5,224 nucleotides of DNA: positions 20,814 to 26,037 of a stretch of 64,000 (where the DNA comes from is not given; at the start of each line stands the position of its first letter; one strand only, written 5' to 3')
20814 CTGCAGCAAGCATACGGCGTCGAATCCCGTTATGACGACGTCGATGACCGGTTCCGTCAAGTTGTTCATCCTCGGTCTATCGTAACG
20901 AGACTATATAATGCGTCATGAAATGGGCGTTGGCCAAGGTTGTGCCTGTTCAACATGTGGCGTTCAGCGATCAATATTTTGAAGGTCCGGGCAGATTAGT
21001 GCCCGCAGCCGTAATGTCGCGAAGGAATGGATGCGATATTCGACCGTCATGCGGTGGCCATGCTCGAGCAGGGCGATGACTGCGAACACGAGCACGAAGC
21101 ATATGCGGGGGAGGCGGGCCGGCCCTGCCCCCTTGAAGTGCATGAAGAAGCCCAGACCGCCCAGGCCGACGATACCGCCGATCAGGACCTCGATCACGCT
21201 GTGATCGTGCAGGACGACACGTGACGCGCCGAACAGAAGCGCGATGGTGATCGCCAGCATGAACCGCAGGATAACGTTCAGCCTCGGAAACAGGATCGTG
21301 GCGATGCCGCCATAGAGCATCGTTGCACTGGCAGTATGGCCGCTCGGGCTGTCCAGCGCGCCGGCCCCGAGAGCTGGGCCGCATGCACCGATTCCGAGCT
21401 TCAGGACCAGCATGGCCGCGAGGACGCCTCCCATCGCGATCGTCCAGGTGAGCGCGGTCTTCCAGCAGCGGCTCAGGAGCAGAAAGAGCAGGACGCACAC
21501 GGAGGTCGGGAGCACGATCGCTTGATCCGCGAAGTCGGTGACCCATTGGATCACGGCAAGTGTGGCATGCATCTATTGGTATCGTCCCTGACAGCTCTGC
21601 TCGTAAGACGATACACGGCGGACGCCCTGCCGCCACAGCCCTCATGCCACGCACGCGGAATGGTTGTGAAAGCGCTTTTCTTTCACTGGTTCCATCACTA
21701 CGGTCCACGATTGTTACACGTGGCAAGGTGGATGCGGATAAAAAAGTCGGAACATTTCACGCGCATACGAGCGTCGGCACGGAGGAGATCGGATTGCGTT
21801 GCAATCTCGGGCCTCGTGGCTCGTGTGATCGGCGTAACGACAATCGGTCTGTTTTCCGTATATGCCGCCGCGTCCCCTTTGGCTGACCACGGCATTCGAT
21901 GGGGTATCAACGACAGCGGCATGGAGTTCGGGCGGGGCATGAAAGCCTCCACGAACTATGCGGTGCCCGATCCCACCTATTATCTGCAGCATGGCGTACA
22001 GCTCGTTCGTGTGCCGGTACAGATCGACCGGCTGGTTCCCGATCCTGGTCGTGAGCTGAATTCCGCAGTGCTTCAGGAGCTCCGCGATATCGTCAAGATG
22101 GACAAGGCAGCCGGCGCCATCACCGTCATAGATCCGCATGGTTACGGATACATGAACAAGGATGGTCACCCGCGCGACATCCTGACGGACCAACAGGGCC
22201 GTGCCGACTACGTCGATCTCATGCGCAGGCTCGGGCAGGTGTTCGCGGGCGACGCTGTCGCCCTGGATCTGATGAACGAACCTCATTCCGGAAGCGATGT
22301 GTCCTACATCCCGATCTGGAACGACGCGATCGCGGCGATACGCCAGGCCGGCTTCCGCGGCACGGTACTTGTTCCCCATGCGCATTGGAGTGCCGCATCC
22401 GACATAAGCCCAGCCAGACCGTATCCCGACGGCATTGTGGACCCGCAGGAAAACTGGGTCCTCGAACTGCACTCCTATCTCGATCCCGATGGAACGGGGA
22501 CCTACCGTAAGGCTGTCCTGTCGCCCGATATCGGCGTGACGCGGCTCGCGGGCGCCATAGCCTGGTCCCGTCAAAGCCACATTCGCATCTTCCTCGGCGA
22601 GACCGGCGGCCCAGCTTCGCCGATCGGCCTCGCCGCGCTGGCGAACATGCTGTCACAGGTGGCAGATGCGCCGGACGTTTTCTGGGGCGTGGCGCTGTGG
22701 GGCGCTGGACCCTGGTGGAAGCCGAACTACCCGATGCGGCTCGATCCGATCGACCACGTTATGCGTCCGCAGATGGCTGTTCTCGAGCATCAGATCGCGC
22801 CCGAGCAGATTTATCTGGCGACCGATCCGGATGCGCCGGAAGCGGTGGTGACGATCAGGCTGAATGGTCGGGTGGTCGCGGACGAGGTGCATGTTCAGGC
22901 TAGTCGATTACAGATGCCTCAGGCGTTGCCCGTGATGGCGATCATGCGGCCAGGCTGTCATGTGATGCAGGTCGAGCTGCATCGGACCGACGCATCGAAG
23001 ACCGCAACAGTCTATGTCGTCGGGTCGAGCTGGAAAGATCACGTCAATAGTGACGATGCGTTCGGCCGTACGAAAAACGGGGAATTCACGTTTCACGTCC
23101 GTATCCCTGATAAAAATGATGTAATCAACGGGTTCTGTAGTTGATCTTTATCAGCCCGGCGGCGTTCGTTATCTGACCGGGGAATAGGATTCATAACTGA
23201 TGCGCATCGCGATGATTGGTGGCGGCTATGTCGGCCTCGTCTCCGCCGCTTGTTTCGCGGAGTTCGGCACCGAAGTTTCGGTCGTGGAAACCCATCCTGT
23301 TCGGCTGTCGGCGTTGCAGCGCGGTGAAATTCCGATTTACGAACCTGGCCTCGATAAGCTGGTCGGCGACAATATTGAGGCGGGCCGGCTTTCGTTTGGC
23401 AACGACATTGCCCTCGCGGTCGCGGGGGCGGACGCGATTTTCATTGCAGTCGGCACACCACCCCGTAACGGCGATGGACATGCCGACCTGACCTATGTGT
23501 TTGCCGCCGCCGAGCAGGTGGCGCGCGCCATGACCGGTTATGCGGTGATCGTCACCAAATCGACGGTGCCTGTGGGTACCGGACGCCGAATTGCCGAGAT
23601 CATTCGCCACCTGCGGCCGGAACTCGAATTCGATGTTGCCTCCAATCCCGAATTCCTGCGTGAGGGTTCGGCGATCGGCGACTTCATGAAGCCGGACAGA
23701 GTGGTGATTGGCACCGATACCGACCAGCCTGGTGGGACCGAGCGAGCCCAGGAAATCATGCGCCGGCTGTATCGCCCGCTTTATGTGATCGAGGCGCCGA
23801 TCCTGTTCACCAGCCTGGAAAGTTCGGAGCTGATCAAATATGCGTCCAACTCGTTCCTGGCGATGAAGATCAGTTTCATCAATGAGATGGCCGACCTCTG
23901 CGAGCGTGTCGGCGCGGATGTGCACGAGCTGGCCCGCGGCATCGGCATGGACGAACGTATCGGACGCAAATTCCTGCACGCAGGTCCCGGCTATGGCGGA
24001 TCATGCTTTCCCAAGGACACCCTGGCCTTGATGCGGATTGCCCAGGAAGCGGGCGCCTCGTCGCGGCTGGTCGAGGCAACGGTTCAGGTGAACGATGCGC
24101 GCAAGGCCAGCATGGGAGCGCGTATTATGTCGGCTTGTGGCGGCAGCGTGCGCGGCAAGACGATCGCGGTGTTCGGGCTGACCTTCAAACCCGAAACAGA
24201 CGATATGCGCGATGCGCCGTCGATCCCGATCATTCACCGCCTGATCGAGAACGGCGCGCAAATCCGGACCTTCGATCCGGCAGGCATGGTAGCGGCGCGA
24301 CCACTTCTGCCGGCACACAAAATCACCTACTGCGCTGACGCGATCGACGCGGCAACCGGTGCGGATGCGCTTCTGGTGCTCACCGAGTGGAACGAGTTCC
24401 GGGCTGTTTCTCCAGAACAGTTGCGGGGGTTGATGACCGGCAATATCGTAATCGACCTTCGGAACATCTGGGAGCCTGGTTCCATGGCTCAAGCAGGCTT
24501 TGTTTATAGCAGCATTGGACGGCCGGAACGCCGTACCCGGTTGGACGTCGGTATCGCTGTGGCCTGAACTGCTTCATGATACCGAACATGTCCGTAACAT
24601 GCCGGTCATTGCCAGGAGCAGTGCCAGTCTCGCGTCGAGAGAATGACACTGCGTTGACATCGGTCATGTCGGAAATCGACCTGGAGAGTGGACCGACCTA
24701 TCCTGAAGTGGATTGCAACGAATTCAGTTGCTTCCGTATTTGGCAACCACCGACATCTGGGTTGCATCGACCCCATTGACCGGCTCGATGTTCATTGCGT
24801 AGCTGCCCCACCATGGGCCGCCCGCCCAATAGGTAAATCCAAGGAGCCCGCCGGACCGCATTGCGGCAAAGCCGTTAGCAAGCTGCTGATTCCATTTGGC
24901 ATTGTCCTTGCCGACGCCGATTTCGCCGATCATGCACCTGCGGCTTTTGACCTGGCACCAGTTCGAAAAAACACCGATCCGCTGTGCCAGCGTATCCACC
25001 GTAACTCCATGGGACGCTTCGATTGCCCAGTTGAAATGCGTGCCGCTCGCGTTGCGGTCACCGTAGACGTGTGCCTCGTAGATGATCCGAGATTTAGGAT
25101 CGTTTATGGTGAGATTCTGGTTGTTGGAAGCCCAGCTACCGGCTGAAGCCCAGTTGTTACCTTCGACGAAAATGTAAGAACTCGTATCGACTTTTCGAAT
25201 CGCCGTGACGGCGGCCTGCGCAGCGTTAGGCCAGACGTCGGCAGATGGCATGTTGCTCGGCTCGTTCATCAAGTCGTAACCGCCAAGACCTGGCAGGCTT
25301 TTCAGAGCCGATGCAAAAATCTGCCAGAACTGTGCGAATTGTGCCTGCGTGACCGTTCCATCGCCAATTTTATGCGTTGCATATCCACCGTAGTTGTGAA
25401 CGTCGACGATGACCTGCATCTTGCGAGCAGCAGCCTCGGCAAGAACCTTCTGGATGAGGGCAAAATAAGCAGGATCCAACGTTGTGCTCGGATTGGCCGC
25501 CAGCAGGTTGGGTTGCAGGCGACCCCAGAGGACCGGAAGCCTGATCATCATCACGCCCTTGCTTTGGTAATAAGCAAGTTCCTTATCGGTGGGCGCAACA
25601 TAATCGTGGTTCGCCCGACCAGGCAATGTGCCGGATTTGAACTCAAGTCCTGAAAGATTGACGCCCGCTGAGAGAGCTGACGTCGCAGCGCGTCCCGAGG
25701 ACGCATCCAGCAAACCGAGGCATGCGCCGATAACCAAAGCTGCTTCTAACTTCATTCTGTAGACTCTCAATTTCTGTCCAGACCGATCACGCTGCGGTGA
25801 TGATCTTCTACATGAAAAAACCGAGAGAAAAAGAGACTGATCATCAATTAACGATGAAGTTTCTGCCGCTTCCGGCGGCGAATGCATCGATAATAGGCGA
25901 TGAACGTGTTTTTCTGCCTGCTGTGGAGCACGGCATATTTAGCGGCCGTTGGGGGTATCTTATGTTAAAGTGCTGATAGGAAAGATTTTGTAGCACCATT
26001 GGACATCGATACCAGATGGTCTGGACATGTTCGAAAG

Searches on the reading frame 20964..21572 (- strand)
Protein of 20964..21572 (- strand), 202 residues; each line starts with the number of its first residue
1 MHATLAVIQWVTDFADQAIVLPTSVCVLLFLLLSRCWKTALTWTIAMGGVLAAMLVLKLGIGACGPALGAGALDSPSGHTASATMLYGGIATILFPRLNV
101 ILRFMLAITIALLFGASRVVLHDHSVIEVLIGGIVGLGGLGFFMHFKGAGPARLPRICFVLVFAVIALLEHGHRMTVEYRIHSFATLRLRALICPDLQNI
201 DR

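Call 57: search_protein_families(library=pfam, proteins=[window:20964-21572:-])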
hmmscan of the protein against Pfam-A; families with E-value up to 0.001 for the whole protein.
window:20964-21572:- (202 aa): 1 family
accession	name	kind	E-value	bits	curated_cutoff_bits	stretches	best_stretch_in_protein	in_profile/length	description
PF01569.27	PAP2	-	7.8e-10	39.1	27.2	1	75-146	51-124/130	PAP2 superfamily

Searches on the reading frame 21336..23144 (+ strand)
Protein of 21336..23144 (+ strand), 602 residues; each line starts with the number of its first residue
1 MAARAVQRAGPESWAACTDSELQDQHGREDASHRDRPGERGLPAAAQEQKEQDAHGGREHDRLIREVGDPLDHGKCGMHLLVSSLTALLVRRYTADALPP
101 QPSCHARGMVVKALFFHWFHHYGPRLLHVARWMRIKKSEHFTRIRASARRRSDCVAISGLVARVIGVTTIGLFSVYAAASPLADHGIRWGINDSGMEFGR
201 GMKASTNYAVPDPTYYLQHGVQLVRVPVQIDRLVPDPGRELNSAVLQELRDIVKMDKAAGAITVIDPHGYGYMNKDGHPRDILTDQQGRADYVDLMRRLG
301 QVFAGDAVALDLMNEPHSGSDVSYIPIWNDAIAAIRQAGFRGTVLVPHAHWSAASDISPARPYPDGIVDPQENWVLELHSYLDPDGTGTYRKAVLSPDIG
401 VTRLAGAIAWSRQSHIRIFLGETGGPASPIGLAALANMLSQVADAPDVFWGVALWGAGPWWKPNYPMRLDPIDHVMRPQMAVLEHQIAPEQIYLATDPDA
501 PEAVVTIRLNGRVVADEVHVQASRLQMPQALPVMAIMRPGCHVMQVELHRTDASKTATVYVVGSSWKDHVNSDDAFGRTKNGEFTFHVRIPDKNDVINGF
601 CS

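Call 57: search_protein_families(library=pfam, proteins=[window:21336-23144:+])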
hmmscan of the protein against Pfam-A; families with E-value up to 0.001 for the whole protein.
window:21336-23144:+ (602 aa): 1 family
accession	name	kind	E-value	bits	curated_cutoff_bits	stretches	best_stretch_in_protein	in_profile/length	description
PF00150.24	Cellulase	-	2.5e-25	90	23.5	1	218-426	32-239/272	Cellulase (glycosyl hydrolase family 5)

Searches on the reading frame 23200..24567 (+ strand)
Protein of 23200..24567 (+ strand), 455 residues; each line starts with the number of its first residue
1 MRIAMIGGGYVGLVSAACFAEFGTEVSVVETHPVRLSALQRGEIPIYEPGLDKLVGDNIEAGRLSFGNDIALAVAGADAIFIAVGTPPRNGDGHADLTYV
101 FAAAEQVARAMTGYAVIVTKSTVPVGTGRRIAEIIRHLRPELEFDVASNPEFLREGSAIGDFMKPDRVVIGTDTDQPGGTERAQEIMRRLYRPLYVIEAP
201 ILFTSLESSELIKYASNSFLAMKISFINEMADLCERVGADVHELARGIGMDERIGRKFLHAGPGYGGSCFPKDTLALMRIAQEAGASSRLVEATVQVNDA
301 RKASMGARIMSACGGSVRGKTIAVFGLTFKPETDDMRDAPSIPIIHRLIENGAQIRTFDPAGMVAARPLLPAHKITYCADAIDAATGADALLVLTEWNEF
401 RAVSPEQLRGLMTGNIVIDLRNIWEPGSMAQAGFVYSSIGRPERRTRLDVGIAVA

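Call 57: search_protein_families(library=pfam, proteins=[window:23200-24567:+])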
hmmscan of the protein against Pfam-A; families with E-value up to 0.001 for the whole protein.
window:23200-24567:+ (455 aa): 5 families
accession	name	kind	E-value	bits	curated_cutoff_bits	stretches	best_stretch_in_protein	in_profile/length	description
PF03721.20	UDPG_MGDP_dh_N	-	6.1e-59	199.2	27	1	1-177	1-180/187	UDP-glucose/GDP-mannose dehydrogenase family, NAD binding domain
PF00984.24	UDPG_MGDP_dh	-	2.7e-38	130.4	25.4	1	207-299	1-93/94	UDP-glucose/GDP-mannose dehydrogenase family, central domain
PF03720.21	UDPG_MGDP_dh_C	-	2.3e-31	108.6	30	1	323-426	1-103/103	UDP-glucose/GDP-mannose dehydrogenase family, UDP binding domain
PF00070.33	Pyr_redox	-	2.3e-05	25.2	22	1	2-34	1-33/82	Pyridine nucleotide-disulphide oxidoreductase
PF07992.20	Pyr_redox_2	-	0.00016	21.7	26.1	1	2-37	144-179/291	Pyridine nucleotide-disulphide oxidoreductase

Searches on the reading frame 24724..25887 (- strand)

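Call 58: search_protein_families(library=pfam, proteins=[window:24724-25887:-])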
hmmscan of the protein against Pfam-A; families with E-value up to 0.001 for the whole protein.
window:24724-25887:- (387 aa): 1 family
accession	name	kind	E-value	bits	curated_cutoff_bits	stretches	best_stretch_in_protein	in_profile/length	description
PF00150.24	Cellulase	-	6.3e-42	144.4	23.5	1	95-355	20-267/272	Cellulase (glycosyl hydrolase family 5)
